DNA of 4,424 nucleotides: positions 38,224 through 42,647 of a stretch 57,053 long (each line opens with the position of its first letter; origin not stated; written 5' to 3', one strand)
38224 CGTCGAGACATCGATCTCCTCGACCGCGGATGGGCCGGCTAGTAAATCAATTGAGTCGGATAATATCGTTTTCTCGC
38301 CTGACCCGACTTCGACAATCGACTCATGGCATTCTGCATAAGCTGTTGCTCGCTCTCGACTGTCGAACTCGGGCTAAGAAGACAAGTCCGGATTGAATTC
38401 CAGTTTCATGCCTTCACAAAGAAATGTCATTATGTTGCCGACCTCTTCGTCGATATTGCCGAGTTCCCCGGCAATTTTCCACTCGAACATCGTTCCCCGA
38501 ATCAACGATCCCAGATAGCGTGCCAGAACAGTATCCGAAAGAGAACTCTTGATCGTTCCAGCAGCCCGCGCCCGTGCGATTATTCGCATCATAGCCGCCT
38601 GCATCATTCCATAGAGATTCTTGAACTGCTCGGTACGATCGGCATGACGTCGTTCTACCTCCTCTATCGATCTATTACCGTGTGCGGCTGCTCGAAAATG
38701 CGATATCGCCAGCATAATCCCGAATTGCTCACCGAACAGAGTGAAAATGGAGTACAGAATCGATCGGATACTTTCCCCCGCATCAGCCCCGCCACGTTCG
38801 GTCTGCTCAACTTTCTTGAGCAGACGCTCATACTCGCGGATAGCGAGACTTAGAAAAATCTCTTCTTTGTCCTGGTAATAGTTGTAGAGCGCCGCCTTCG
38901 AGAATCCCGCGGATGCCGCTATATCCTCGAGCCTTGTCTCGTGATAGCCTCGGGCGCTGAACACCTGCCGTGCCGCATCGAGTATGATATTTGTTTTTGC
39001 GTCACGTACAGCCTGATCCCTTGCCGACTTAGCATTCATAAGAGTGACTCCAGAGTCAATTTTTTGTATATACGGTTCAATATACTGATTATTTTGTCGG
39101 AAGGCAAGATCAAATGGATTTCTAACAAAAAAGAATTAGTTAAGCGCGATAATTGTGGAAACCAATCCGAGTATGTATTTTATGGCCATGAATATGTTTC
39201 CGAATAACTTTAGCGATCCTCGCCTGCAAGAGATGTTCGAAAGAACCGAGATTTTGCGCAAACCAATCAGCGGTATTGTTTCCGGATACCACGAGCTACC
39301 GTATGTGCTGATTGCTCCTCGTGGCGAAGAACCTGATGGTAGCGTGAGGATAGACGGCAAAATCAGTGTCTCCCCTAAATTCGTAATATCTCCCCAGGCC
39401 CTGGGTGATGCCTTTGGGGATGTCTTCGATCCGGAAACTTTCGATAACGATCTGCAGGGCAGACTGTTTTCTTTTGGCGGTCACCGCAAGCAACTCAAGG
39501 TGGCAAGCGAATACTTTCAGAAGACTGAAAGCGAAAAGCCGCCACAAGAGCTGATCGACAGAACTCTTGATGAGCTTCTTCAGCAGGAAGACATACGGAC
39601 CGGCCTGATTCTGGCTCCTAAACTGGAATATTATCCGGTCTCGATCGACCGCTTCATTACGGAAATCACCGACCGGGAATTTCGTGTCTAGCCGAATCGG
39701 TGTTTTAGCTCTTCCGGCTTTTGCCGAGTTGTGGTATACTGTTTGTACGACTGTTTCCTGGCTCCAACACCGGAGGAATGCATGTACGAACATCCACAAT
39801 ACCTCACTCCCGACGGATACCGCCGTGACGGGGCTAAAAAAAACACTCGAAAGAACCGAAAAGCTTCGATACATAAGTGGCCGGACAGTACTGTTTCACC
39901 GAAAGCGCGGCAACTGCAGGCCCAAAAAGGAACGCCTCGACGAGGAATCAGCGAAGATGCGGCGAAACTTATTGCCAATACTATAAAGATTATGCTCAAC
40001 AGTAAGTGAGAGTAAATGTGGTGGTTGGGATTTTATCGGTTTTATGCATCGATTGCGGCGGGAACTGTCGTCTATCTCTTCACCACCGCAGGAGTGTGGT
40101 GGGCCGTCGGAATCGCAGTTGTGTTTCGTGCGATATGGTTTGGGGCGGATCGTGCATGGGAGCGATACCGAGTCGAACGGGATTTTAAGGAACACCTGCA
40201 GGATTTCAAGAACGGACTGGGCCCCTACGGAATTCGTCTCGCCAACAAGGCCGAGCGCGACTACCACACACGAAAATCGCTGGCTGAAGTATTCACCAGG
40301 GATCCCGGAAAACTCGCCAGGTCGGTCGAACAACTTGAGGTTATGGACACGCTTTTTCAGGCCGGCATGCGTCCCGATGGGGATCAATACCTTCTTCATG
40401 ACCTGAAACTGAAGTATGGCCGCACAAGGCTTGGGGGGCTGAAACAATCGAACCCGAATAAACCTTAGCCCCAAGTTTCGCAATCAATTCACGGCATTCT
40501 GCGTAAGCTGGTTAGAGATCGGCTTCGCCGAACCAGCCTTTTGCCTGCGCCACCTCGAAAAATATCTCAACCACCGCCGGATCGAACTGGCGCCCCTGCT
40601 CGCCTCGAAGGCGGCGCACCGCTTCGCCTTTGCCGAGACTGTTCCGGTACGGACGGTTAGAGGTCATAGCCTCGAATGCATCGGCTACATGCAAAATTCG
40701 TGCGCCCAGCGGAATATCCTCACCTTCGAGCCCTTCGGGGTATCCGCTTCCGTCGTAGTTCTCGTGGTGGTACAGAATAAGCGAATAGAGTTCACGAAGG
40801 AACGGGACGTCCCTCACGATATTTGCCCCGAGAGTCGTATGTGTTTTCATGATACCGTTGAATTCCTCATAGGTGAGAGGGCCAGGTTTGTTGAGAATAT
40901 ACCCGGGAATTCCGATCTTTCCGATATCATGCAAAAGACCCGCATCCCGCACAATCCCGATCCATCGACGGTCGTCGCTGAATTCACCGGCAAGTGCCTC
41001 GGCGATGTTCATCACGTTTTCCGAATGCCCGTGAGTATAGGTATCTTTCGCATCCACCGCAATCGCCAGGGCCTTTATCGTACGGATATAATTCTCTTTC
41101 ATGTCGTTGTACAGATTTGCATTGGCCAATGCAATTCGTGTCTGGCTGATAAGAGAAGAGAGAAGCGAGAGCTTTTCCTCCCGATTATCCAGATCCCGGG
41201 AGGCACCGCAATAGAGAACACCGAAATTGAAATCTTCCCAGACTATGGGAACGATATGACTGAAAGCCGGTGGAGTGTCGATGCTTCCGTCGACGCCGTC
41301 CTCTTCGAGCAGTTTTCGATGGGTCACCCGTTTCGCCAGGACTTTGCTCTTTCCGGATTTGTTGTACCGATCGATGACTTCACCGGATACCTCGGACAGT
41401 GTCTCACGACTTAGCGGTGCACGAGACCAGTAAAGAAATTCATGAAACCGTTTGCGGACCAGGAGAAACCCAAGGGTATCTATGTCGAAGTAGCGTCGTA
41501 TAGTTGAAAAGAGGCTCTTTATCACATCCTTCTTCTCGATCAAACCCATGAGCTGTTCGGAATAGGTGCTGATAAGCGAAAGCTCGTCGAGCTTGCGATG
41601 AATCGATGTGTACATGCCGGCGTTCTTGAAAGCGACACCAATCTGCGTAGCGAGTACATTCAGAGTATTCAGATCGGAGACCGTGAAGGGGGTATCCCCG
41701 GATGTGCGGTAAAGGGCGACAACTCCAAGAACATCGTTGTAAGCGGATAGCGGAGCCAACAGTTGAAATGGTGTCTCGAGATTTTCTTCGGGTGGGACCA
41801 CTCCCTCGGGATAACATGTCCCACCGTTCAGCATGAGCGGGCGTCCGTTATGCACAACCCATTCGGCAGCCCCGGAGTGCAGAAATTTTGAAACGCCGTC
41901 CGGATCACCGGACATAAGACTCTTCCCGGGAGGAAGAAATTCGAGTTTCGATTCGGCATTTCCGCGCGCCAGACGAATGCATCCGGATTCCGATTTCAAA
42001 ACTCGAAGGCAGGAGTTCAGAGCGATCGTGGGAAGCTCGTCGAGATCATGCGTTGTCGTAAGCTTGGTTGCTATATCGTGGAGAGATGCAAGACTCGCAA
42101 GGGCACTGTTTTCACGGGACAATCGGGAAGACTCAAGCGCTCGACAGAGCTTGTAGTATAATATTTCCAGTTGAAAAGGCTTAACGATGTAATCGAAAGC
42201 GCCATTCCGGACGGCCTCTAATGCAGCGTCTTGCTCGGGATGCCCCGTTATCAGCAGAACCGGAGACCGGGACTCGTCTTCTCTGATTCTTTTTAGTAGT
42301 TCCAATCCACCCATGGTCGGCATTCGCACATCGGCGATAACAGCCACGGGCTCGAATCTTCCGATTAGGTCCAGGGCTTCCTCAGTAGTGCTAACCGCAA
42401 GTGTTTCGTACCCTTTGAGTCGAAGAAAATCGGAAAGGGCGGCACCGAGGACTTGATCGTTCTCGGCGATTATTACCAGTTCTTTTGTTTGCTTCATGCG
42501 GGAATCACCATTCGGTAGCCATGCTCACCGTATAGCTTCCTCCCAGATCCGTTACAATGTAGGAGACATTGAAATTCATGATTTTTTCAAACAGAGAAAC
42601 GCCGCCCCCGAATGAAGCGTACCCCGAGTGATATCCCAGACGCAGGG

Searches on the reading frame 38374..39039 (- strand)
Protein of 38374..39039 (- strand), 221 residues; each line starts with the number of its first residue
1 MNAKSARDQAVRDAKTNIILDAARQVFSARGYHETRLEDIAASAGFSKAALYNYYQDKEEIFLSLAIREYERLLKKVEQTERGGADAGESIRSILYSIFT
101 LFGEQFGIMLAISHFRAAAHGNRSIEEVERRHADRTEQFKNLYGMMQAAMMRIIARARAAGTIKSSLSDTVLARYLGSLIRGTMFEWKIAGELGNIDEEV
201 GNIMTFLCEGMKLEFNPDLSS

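Call 21: find_encoding_contigs(protein=window:38374-39039:-, flank=10000, max_places=10)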
Protein window:38374-39039:- (221 aa): 5 contigs read that carry it; 3 places shown.
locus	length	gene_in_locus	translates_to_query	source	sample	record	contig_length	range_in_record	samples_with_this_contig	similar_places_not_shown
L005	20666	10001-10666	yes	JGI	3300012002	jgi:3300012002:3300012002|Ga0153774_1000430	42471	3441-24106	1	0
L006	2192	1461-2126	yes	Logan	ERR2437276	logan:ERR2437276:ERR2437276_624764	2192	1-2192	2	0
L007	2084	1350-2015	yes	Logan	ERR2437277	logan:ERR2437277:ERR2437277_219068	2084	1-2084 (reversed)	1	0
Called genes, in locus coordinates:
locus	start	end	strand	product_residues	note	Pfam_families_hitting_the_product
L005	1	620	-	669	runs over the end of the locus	-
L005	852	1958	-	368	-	PF13173:AAA_14, PF13635:DUF4143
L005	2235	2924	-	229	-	-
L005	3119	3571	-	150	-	-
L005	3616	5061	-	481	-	PF12833:HTH_18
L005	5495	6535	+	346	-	-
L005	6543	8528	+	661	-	PF00072:Response_reg, PF01590:GAF, PF13185:GAF_2, PF13492:GAF_3 (faint), PF13487:HD_5, PF01966:HD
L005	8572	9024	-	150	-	-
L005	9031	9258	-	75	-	-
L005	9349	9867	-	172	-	-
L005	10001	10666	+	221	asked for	PF00440:TetR_N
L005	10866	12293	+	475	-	PF02321:OEP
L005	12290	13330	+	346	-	PF25973:BSH_CzcB (faint), PF25917:BSH_RND (faint), PF25954:Beta-barrel_RND_2, PF25967:RND-MFP_C (weak), PF25975:CzcB_C (faint), PF25989:YknX_C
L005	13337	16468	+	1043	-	PF00873:ACR_tran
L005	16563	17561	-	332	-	PF04055:Radical_SAM, PF06968:BATS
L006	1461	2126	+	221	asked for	PF00440:TetR_N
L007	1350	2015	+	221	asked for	PF00440:TetR_N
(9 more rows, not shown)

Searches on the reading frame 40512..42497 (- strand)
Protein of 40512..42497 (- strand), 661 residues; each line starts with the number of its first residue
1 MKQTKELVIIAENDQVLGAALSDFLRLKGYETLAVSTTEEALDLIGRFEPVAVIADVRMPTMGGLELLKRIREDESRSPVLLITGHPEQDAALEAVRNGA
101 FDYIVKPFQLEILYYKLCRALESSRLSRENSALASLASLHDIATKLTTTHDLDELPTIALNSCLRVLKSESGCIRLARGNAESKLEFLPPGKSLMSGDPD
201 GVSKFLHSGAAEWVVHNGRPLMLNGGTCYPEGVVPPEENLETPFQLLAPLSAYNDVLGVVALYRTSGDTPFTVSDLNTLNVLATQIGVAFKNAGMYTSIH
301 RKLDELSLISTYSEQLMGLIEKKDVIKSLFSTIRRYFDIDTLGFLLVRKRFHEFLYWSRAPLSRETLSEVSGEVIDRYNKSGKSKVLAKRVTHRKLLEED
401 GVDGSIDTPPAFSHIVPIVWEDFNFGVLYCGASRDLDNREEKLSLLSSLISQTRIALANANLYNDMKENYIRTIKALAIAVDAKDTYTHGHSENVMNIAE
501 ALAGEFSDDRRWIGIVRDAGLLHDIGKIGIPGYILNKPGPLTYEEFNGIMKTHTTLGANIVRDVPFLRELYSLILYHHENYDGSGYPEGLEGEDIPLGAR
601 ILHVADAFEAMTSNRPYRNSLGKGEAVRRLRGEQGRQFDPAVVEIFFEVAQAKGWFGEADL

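Call 55: find_homologous_proteins(query=window:40512-42497:-, max_evalue=1e-50)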
Query window:40512-42497:- (661 aa): 218 proteins with E <= 1e-50 among 8000 candidates; the best 120 are listed.
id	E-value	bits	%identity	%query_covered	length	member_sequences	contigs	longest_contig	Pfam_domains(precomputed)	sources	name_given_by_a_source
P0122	0.0e+0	1489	100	100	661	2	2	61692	PF13185.13,PF13487.13,PF01966.29,PF01590.33,PF13492.13,PF00072.31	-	-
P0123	7.2e-278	942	90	70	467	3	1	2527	PF13185.13,PF13487.13,PF01966.29,PF01590.33,PF13492.13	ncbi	-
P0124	1.9e-230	785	53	100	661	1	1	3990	PF13185.13,PF13487.13,PF01966.29,PF01590.33,PF13492.13,PF00072.31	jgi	jgi:putative nucleotidyltransferase with HDIG domain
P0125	5.1e-228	777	54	99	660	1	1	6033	PF13185.13,PF13487.13,PF01966.29,PF01590.33,PF13492.13,PF00072.31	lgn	-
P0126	1.6e-227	775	54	100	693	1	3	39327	PF13185.13,PF13487.13,PF01966.29,PF01590.33,PF13492.13,PF00072.31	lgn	-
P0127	5.2e-225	767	53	99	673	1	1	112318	PF13185.13,PF13487.13,PF01966.29,PF01590.33,PF13492.13,PF00072.31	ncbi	-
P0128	1.7e-224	765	52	99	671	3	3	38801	PF13185.13,PF13487.13,PF01966.29,PF01590.33,PF13492.13,PF00072.31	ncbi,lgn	ncbi:MAG: HD domain-containing phosphohydrolase [Chitinispirillaceae bacterium]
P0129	2.1e-221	755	51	100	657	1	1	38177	PF13185.13,PF13487.13,PF01966.29,PF01590.33,PF13492.13,PF00072.31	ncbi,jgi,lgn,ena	-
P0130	4.9e-220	751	52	99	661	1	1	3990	PF13185.13,PF13487.13,PF01966.29,PF01590.33,PF13492.13,PF00072.31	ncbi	-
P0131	6.4e-219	747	52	100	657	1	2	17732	PF13185.13,PF13487.13,PF01966.29,PF01590.33,PF13492.13,PF00072.31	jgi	jgi:putative nucleotidyltransferase with HDIG domain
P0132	2.0e-217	742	51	99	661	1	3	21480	PF13185.13,PF13487.13,PF01966.29,PF01590.33,PF13492.13,PF00072.31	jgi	jgi:putative nucleotidyltransferase with HDIG domain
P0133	3.0e-217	741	54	99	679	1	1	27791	PF13185.13,PF13487.13,PF01966.29,PF01590.33,PF13492.13,PF00072.31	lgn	-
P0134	2.1e-216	738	51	98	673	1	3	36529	PF13185.13,PF13487.13,PF01966.29,PF01590.33,PF13492.13,PF00072.31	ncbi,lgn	ncbi:MAG: HD domain-containing phosphohydrolase [Chitinispirillaceae bacterium]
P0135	4.5e-216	737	52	100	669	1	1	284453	PF13185.13,PF13487.13,PF01966.29,PF01590.33,PF13492.13,PF00072.31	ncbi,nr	ncbi:metal dependent phosphohydrolase [Chitinispirillum alkaliphilum]|nr:metal dependent phosphohydr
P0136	7.5e-216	737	51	98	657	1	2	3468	PF13185.13,PF13487.13,PF01966.29,PF01590.33,PF13492.13,PF00072.31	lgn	-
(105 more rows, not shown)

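Call 56: find_encoding_contigs(protein=P0123, flank=10000, max_places=6)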
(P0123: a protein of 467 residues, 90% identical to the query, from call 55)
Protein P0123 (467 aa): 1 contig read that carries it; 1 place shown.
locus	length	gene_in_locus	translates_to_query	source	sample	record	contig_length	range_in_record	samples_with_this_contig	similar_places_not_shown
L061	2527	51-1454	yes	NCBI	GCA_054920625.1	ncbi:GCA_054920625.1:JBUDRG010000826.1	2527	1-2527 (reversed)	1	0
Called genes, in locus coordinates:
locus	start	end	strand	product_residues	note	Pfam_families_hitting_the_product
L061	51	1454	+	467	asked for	PF01590:GAF, PF13185:GAF_2 (weak), PF13492:GAF_3 (faint), PF13487:HD_5, PF01966:HD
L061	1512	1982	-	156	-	-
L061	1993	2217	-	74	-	-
